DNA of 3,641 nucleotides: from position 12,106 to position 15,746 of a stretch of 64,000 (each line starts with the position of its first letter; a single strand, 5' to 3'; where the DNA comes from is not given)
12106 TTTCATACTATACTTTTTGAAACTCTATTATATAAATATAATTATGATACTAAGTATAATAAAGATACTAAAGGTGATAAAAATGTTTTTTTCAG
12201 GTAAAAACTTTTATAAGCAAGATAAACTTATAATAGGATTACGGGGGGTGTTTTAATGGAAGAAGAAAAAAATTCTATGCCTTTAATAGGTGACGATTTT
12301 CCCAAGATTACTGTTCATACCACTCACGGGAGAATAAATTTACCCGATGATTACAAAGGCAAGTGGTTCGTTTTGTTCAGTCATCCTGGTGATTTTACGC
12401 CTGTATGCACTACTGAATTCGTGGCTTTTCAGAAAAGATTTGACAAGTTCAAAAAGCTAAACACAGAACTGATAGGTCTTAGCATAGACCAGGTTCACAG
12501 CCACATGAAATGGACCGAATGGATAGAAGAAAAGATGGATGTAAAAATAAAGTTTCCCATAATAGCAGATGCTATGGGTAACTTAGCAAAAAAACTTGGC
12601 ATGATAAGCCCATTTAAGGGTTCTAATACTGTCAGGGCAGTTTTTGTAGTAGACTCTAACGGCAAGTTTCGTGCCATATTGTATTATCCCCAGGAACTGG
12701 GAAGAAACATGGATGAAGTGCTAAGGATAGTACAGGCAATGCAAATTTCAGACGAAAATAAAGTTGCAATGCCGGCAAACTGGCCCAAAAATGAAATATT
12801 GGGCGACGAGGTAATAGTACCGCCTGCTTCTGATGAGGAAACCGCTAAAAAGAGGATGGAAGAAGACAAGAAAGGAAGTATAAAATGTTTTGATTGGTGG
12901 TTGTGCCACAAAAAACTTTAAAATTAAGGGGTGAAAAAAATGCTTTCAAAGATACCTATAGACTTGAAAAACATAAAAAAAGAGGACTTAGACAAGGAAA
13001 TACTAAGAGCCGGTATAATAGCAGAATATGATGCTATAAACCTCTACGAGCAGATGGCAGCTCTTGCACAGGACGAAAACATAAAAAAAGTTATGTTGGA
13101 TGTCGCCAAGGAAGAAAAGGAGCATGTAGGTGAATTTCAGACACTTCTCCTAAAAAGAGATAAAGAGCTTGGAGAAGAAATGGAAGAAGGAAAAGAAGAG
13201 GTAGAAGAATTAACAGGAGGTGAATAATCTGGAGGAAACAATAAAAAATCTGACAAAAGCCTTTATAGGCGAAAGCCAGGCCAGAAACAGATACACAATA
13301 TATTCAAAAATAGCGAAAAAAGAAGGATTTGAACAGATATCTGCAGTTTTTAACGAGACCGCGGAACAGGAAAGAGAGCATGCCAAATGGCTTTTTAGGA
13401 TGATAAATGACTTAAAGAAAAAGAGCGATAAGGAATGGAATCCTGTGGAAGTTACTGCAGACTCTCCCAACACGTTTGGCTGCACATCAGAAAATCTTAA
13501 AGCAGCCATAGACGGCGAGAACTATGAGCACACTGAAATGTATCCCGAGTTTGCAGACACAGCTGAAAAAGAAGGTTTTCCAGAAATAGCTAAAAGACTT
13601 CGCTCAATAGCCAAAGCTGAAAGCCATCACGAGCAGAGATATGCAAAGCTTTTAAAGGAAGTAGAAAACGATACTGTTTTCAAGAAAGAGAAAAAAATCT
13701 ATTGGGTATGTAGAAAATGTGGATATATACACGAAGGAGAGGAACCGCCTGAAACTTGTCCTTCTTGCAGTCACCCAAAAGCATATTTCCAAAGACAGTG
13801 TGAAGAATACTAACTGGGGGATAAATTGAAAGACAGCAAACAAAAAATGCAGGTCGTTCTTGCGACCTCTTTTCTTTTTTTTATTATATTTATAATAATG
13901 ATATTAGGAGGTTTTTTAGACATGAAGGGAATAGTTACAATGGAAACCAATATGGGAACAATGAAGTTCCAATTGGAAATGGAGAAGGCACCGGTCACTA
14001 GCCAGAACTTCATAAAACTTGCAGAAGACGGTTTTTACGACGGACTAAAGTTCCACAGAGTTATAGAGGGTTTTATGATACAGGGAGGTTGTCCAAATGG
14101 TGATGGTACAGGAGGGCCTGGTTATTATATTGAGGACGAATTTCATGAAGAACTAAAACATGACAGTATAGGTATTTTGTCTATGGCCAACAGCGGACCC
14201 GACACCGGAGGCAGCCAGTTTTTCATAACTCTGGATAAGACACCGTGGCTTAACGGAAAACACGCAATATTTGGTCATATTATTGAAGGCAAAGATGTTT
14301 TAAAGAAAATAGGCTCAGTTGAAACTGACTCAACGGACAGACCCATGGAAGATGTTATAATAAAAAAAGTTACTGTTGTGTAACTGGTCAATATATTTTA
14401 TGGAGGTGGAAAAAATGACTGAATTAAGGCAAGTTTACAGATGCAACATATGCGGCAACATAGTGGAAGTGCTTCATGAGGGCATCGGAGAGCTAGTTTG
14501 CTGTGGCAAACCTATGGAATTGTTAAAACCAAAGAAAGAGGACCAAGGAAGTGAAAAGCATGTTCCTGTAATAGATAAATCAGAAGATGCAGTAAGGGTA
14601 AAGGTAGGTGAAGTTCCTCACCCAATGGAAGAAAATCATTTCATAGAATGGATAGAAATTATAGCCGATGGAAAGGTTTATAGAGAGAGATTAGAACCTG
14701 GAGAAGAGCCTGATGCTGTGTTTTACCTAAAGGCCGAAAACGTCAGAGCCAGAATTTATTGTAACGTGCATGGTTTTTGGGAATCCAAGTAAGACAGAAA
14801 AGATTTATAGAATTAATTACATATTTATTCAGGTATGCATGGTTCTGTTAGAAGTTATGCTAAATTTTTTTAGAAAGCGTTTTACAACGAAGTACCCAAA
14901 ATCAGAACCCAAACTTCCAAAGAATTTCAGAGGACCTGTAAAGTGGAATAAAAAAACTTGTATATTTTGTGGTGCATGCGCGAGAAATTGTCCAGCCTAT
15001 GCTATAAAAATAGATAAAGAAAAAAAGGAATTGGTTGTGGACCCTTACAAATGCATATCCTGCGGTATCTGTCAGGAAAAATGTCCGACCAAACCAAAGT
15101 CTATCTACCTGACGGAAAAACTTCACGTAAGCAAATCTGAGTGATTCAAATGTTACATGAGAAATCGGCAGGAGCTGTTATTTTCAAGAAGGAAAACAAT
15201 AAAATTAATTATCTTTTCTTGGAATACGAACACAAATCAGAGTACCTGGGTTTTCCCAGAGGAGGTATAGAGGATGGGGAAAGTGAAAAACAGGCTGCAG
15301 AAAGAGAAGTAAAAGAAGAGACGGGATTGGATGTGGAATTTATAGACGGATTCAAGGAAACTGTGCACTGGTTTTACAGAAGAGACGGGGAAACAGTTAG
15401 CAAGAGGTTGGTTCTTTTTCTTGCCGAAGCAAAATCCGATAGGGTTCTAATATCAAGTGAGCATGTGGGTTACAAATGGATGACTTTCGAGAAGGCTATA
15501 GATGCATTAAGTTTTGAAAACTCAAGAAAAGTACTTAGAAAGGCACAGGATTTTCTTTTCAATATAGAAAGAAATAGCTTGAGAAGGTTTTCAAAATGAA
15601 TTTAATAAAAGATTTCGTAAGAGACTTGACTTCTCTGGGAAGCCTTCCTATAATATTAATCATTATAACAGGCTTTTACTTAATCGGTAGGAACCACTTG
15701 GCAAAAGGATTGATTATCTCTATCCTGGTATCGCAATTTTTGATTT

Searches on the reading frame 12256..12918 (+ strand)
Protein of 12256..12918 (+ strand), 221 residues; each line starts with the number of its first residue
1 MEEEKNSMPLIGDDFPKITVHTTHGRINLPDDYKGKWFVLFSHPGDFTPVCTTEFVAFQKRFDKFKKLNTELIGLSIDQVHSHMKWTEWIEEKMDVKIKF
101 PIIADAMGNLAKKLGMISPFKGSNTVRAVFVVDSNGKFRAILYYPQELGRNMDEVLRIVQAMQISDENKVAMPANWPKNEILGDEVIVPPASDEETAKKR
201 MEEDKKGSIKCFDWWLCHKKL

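Call 59: search_protein_families(library=pfam, proteins=[window:12256-12918:+], max_evalue=0.0001)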
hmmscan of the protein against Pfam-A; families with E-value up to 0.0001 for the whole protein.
window:12256-12918:+ (221 aa): 3 families
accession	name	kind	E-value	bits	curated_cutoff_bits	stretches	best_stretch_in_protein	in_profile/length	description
PF00578.27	AhpC-TSA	-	1.1e-30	106.6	26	1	11-140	1-123/124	AhpC/TSA family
PF08534.16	Redoxin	-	2.8e-16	60.1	26.6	1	12-140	3-130/148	Redoxin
PF10417.14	1-cysPrx_C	-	9.7e-12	45.1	21.1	1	161-203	1-40/41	C-terminal domain of 1-Cys peroxiredoxin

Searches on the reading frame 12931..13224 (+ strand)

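Call 59: search_protein_families(library=pfam, proteins=[window:12931-13224:+], max_evalue=0.0001)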
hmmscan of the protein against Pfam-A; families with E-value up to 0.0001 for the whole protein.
window:12931-13224:+ (98 aa): 4 families
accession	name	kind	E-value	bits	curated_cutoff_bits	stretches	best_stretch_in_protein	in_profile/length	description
PF02915.23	Rubrerythrin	-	5.5e-08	33.7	22.8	1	23-90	1-71/137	Rubrerythrin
PF22277.2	EncFtn-like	-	7.5e-08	32.5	27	1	13-85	7-79/85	EncFtn-like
PF09537.16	DUF2383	-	1.6e-05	25.4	30.8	1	29-79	10-60/111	Domain of unknown function (DUF2383)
PF03232.19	COQ7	-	2.6e-05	24.4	23.5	1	22-76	4-59/169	Ubiquinone biosynthesis protein COQ7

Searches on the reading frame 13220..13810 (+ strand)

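Call 59: search_protein_families(library=pfam, proteins=[window:13220-13810:+], max_evalue=0.0001)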
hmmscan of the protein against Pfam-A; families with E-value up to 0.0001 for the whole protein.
window:13220-13810:+ (197 aa): 4 families
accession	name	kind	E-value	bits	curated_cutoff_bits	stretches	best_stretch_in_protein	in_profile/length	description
PF02915.23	Rubrerythrin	-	6.6e-39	133.9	22.8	1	9-145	1-137/137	Rubrerythrin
PF21349.2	RUBY_RBDX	-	6.5e-15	54.7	26.5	1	162-191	1-30/30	Rubrerythrin, rubredoxin-like domain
PF00210.30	Ferritin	-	7.3e-13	49.1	24.5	1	9-148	2-139/142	Ferritin-like domain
PF23458.2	DUF7130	-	9e-06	25.9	35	1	147-191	40-84/89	Domain of unknown function (DUF7130)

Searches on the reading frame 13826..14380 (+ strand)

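Call 59: search_protein_families(library=pfam, proteins=[window:13826-14380:+], max_evalue=0.0001)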
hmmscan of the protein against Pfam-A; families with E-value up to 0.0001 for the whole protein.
window:13826-14380:+ (185 aa): 1 family
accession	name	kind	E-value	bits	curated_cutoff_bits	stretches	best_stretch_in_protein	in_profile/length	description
PF00160.26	Pro_isomerase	-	2e-55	187.8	21.7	1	37-184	2-159/159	Cyclophilin type peptidyl-prolyl cis-trans isomerase/CLD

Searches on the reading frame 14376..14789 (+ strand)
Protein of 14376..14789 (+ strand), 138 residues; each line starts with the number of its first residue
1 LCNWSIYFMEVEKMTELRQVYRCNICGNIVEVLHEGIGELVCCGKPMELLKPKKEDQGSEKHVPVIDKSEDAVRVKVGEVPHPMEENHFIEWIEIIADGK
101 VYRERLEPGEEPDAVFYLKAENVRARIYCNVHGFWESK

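Call 59: search_protein_families(library=pfam, proteins=[window:14376-14789:+], max_evalue=0.0001)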
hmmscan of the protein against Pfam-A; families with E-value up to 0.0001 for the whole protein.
window:14376-14789:+ (138 aa): 2 families
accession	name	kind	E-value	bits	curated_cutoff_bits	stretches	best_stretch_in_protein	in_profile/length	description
PF01880.24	Desulfoferrodox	-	6.3e-22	78.4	22.2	1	55-137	2-97/98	Desulfoferrodoxin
PF06397.17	Desulfoferrod_N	-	4.3e-20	71.5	23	1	16-50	2-36/36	Desulfoferrodoxin, N-terminal domain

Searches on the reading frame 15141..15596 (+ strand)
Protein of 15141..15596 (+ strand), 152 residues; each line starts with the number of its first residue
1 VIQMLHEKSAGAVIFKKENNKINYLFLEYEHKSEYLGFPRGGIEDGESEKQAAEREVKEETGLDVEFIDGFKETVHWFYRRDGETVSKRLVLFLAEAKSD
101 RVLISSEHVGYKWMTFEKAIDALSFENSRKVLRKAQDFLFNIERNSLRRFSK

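Call 59: search_protein_families(library=pfam, proteins=[window:15141-15596:+], max_evalue=0.0001)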
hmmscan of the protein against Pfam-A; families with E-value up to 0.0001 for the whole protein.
window:15141-15596:+ (152 aa): 1 family
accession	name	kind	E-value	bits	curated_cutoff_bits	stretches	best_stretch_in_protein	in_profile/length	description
PF00293.34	NUDIX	-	4.4e-17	62.8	21.1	1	8-132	4-131/134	NUDIX domain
